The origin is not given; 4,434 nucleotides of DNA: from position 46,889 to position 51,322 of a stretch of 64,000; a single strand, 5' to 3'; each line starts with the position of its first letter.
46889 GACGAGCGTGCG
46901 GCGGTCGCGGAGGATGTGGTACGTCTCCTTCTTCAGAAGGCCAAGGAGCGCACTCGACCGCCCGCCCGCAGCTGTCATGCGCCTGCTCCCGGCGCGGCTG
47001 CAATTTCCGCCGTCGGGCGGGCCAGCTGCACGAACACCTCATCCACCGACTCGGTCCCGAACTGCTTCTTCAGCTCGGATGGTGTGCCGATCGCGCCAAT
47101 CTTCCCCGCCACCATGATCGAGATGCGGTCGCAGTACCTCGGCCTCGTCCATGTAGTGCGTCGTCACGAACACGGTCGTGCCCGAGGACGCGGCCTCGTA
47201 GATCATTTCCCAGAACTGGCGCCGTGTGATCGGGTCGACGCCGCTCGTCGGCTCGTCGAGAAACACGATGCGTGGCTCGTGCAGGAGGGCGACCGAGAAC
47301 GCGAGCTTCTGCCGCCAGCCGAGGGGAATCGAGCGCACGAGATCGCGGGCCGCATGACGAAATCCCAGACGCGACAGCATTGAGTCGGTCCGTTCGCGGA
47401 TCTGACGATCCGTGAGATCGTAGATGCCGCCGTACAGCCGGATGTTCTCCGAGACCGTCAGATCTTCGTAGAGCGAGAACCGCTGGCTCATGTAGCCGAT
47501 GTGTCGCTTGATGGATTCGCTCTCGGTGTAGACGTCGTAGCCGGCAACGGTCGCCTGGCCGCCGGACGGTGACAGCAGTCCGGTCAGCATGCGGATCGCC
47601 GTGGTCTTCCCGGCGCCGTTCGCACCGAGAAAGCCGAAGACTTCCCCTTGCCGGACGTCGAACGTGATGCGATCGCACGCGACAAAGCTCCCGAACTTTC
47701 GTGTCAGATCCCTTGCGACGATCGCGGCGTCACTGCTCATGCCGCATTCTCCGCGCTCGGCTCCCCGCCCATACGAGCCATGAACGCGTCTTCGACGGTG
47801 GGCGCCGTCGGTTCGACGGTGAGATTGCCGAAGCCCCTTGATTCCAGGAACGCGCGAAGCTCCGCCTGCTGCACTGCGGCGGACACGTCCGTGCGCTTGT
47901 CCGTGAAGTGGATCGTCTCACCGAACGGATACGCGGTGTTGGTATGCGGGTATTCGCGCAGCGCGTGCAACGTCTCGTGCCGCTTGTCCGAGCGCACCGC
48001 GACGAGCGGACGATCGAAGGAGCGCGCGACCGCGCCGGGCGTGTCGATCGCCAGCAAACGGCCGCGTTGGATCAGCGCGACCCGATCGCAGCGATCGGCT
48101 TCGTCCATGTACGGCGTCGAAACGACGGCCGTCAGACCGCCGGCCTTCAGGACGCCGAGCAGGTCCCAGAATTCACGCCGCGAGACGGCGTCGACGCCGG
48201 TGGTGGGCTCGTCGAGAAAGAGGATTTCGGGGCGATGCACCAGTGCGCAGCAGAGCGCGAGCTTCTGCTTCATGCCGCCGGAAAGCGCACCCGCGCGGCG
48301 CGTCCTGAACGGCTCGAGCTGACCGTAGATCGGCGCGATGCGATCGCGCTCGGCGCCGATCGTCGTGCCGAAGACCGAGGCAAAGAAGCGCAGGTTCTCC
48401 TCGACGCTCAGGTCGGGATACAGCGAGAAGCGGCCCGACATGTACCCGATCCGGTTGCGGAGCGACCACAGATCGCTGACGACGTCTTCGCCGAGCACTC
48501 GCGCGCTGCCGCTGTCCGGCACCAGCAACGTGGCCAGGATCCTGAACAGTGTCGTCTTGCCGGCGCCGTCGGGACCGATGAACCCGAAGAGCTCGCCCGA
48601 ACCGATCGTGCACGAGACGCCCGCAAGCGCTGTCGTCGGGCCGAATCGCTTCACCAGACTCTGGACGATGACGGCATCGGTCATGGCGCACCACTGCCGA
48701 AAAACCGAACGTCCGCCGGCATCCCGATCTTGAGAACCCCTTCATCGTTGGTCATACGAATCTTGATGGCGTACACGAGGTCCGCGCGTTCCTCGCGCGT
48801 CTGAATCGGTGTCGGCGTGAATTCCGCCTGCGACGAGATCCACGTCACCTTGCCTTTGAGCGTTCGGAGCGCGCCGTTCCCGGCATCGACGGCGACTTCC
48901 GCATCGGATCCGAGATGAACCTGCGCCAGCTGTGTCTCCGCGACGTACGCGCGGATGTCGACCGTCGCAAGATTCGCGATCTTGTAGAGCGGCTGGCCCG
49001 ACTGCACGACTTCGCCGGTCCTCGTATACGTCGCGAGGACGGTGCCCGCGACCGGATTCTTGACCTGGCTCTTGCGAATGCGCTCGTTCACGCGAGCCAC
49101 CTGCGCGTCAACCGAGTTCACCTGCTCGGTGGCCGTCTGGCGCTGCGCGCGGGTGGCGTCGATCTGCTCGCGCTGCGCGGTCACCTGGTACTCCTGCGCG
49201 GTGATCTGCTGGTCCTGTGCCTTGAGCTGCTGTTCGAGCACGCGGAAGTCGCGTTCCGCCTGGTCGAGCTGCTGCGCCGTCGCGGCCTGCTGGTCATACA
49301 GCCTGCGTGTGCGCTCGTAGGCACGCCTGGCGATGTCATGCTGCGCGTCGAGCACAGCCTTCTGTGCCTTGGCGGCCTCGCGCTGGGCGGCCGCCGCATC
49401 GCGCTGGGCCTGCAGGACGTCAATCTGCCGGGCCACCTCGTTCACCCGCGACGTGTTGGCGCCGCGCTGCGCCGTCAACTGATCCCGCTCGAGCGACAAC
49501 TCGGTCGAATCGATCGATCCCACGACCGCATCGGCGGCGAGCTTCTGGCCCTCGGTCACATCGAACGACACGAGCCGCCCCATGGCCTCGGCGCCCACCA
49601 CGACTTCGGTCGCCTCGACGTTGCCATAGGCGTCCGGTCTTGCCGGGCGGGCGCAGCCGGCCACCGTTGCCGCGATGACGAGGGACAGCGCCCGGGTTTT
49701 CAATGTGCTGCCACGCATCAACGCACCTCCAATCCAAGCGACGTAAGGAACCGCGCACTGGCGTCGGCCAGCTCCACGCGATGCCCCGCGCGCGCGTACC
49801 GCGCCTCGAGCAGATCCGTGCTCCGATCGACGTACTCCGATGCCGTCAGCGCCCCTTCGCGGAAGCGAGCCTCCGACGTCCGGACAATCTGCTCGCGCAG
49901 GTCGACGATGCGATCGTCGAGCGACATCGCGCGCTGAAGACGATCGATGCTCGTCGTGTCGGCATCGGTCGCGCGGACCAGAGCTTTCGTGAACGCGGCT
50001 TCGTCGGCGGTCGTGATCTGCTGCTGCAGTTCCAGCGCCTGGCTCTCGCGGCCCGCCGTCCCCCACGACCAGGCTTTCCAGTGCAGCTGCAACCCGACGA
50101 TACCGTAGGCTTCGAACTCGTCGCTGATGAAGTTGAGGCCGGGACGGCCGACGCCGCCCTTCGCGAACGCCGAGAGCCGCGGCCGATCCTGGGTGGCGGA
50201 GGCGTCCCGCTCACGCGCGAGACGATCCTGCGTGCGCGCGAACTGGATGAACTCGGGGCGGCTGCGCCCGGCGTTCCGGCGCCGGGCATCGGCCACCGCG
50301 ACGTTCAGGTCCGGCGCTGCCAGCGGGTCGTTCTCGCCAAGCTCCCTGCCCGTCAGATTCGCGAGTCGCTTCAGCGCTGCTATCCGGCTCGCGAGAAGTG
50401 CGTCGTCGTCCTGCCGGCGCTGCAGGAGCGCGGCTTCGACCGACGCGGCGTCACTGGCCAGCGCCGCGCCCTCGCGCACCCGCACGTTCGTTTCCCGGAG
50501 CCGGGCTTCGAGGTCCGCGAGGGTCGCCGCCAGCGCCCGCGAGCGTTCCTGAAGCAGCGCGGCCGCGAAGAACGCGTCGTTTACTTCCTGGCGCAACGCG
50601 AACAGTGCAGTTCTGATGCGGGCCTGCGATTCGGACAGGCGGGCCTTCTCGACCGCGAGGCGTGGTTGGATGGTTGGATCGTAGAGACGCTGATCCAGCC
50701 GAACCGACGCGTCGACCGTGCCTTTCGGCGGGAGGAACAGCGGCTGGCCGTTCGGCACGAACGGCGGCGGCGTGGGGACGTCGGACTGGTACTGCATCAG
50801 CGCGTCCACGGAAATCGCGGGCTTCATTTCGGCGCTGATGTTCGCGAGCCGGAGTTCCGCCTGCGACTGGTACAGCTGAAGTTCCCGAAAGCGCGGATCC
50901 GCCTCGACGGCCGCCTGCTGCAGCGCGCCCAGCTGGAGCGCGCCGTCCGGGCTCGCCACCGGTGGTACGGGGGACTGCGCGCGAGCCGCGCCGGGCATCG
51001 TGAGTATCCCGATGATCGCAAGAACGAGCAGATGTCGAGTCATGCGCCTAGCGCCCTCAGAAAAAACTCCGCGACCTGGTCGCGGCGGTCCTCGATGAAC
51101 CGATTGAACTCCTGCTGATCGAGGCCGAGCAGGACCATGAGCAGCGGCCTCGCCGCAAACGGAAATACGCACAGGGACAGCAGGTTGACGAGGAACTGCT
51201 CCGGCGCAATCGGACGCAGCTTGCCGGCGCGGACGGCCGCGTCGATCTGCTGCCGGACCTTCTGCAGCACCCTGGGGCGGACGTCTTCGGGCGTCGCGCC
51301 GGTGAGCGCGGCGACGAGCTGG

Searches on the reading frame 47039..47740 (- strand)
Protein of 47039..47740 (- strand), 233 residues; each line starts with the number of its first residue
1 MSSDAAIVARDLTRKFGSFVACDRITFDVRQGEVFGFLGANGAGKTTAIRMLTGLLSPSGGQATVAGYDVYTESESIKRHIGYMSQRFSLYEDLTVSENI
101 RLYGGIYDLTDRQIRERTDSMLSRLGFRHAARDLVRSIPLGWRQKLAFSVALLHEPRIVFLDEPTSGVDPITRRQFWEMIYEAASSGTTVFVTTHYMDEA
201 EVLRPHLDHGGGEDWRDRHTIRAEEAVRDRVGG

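Call 78: search_protein_families(library=pfam, proteins=[window:47039-47740:-], max_evalue=0.00001)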
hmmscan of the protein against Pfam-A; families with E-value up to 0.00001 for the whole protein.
window:47039-47740:- (233 aa): 2 families
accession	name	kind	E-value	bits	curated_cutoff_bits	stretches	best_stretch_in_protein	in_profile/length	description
PF00005.33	ABC_tran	-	1.2e-28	100.9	25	1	23-166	2-137/137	ABC transporter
PF13304.12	AAA_21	-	9.2e-13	49.3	27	1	136-195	236-298/304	AAA domain, putative AbiEii toxin, Type IV TA system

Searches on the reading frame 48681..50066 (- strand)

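Call 12: search_protein_families(library=pfam, proteins=[window:48681-50066:-], max_evalue=0.0001)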
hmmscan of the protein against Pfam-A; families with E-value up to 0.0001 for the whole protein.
window:48681-50066:- (461 aa): 2 families
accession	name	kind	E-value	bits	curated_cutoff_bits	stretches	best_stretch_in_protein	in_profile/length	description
PF13437.12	HlyD_3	-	6.2e-14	53.1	22.2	1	335-419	2-81/106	HlyD family secretion protein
PF16576.10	HlyD_D23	-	1.3e-12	47.9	30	1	282-449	58-212/214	Barrel-sandwich domain of CusB or HlyD membrane-fusion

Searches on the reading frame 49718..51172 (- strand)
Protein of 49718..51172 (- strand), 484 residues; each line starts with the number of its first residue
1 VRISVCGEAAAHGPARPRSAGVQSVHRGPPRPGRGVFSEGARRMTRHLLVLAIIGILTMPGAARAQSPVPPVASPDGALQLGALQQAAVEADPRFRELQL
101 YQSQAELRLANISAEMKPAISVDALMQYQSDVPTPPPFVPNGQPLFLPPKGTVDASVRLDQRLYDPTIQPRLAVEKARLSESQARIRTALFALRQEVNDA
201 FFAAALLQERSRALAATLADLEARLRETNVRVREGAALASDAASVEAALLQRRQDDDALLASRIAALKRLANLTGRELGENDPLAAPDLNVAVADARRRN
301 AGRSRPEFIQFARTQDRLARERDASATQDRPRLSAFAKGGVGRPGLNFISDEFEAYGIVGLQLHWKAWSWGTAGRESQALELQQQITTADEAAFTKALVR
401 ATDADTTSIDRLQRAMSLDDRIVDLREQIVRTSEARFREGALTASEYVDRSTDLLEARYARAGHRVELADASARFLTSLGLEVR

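Call 12: search_protein_families(library=pfam, proteins=[window:49718-51172:-], max_evalue=0.0001)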
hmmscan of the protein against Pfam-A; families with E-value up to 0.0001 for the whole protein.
window:49718-51172:- (484 aa): 1 family
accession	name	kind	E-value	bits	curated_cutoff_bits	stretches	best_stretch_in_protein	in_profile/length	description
PF02321.23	OEP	-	1.2e-23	84.3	22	2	84-275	4-187/187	Outer membrane efflux protein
